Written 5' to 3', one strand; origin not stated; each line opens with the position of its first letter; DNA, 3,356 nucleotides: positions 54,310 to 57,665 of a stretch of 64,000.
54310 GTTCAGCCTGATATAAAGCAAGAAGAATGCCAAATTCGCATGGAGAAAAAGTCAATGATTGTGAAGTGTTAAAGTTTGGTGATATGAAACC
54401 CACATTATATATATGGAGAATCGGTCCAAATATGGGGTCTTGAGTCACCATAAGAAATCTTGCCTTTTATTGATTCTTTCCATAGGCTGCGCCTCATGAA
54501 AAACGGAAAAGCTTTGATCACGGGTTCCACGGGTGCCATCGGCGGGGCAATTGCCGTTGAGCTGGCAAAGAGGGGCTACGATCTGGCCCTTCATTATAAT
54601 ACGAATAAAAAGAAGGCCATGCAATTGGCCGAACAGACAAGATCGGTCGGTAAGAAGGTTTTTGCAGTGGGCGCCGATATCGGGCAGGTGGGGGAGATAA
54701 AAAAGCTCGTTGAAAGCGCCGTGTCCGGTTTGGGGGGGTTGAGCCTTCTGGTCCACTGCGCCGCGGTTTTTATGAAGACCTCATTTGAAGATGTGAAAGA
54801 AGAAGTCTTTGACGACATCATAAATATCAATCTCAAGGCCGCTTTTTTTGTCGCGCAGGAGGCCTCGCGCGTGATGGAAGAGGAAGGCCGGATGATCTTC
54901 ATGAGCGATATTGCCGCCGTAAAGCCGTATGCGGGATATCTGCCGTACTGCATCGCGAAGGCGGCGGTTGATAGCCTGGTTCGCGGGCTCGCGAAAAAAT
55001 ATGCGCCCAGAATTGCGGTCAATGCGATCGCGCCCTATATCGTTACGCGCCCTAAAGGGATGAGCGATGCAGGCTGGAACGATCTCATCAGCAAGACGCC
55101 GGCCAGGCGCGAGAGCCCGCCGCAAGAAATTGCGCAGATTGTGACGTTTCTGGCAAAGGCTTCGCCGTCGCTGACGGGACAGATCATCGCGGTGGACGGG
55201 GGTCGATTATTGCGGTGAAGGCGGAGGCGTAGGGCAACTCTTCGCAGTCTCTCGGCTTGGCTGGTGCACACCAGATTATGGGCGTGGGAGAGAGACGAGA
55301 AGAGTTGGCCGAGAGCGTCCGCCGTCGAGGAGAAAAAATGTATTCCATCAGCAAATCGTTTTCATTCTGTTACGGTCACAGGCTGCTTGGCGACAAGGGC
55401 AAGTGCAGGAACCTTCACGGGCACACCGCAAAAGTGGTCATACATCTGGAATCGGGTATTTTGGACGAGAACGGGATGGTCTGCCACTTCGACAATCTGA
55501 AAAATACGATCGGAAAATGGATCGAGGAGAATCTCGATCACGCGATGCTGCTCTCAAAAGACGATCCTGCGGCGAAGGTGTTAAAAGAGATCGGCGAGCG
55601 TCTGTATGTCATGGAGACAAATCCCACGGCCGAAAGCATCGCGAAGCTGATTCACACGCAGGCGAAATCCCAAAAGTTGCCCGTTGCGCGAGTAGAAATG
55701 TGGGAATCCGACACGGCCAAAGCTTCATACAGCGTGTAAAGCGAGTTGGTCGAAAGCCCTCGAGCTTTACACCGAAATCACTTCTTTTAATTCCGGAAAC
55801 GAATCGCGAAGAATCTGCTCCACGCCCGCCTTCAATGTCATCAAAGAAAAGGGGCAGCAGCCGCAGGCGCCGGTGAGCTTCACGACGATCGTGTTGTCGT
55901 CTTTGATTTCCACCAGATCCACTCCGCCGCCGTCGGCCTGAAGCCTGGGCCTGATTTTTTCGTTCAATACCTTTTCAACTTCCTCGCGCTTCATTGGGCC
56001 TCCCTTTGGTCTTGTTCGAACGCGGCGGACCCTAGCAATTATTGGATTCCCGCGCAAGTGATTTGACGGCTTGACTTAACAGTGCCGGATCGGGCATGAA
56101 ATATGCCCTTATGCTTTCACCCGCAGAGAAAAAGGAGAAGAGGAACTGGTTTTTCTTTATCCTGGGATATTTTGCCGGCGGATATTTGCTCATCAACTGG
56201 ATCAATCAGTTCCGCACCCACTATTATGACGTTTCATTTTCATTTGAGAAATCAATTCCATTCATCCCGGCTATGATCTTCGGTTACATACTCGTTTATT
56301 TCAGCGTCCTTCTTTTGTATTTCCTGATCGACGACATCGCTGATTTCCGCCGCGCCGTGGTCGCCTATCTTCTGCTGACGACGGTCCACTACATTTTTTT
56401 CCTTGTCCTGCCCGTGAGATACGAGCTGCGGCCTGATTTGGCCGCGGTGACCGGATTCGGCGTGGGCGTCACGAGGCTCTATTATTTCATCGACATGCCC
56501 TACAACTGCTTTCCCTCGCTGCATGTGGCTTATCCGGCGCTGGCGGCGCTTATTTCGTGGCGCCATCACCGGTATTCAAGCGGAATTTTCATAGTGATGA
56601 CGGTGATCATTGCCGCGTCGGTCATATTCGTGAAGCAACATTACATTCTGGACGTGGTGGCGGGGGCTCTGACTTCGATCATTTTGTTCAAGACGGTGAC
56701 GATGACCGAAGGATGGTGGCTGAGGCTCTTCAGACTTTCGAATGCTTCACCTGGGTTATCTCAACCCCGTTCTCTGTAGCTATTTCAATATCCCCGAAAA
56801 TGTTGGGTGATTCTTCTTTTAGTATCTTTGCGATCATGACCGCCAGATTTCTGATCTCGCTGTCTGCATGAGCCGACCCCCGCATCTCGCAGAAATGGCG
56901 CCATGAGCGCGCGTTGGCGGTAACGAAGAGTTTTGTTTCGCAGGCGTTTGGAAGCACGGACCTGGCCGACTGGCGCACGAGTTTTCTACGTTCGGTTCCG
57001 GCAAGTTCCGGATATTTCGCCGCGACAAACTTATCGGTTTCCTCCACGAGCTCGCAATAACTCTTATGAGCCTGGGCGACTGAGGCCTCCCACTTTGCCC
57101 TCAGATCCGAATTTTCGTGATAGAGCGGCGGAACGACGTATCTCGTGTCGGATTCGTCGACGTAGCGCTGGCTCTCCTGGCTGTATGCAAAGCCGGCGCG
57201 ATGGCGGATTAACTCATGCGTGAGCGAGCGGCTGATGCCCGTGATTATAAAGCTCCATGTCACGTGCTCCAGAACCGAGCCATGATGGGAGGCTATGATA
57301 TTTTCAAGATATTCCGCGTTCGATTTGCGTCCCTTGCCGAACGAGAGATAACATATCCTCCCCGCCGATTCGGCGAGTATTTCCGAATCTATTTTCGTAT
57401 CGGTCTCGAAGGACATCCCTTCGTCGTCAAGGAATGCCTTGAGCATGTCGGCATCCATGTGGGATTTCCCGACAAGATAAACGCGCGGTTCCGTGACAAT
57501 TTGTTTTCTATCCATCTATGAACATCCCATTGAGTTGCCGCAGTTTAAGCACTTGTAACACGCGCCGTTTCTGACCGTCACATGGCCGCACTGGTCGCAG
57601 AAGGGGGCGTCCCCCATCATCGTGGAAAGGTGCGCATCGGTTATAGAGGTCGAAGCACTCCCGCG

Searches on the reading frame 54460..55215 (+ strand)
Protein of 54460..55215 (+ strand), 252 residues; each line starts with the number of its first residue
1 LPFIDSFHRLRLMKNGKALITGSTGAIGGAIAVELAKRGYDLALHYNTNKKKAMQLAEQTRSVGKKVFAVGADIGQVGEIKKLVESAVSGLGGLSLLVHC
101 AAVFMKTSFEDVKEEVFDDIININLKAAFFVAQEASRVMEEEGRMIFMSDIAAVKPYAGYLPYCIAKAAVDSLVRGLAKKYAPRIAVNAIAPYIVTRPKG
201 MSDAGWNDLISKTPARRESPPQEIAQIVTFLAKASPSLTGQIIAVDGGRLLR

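Call 3: search_protein_families(library=pfam, proteins=[window:54460-55215:+], max_evalue=0.01)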
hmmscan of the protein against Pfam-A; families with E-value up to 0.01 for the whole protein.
window:54460-55215:+ (252 aa): 7 families
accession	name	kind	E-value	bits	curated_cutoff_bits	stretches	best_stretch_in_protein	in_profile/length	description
PF13561.12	adh_short_C2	-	9.1e-47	160.1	27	1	26-248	7-234/236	Enoyl-(Acyl carrier protein) reductase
PF00106.31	adh_short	-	6e-39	134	26.6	1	18-196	3-183/195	short chain dehydrogenase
PF08659.16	KR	-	8.7e-13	49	22.6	1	16-188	1-174/180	KR domain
PF01370.27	Epimerase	-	2.2e-05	24.4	20.9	1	18-182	1-161/240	NAD dependent epimerase/dehydratase family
PF16363.11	GDP_Man_Dehyd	-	0.00029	20.8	27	1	19-86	1-73/332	GDP-mannose 4,6 dehydratase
PF02719.21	Polysacc_synt_2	-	0.001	18.8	20.2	1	19-158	2-136/293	Polysaccharide biosynthesis protein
PF21777.3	SDR-like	-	0.0044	18.1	24.7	0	221-244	75-97/98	Short chain dehydrogenase-like protein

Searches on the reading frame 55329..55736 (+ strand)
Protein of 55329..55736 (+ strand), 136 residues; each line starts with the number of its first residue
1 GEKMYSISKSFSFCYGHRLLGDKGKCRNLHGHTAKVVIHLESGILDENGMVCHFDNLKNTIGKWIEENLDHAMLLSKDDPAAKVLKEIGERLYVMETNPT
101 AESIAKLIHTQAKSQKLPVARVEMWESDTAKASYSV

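Call 3: search_protein_families(library=pfam, proteins=[window:55329-55736:+], max_evalue=0.01)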
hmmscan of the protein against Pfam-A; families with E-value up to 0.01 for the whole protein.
window:55329-55736:+ (136 aa): 1 family
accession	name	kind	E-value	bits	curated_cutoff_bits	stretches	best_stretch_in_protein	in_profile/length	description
PF01242.24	PTPS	-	2.8e-30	105.2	22.4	1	7-135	2-119/121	6-pyruvoyl tetrahydropterin synthase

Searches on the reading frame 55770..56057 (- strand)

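Call 17: search_protein_families(library=pfam, proteins=[window:55770-56057:-], max_evalue=0.0001)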
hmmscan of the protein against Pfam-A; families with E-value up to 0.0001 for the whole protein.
window:55770-56057:- (96 aa): 1 family
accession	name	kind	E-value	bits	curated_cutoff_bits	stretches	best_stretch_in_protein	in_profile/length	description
PF01106.22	NifU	-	1.6e-25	89.5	27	1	27-94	1-67/67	NifU-like domain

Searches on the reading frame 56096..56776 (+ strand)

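Call 17: search_protein_families(library=pfam, proteins=[window:56096-56776:+], max_evalue=0.0001)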
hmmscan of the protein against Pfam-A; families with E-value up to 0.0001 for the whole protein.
window:56096-56776:+ (227 aa): 2 families
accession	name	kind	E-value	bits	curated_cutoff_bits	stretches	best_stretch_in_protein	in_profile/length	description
PF14378.12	PAP2_3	-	3.7e-11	43.6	27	1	64-198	40-188/190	PAP2 superfamily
PF01569.27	PAP2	-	5.7e-06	26.5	27.2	1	89-201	3-121/130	PAP2 superfamily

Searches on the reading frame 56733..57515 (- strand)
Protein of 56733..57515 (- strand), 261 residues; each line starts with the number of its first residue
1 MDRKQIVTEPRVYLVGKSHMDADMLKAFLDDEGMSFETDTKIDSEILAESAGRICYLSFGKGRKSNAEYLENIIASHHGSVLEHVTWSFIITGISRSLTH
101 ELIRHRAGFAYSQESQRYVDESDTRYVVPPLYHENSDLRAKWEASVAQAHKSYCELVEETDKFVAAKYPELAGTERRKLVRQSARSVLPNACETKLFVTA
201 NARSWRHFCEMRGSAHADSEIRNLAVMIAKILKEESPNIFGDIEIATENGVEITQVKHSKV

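Call 17: search_protein_families(library=pfam, proteins=[window:56733-57515:-], max_evalue=0.0001)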
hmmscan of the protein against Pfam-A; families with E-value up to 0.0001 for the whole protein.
window:56733-57515:- (261 aa): 1 family
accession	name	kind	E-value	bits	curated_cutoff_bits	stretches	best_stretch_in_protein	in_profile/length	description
PF02511.20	Thy1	-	1.3e-54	185.3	24.8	1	43-238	8-191/191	Thymidylate synthase complementing protein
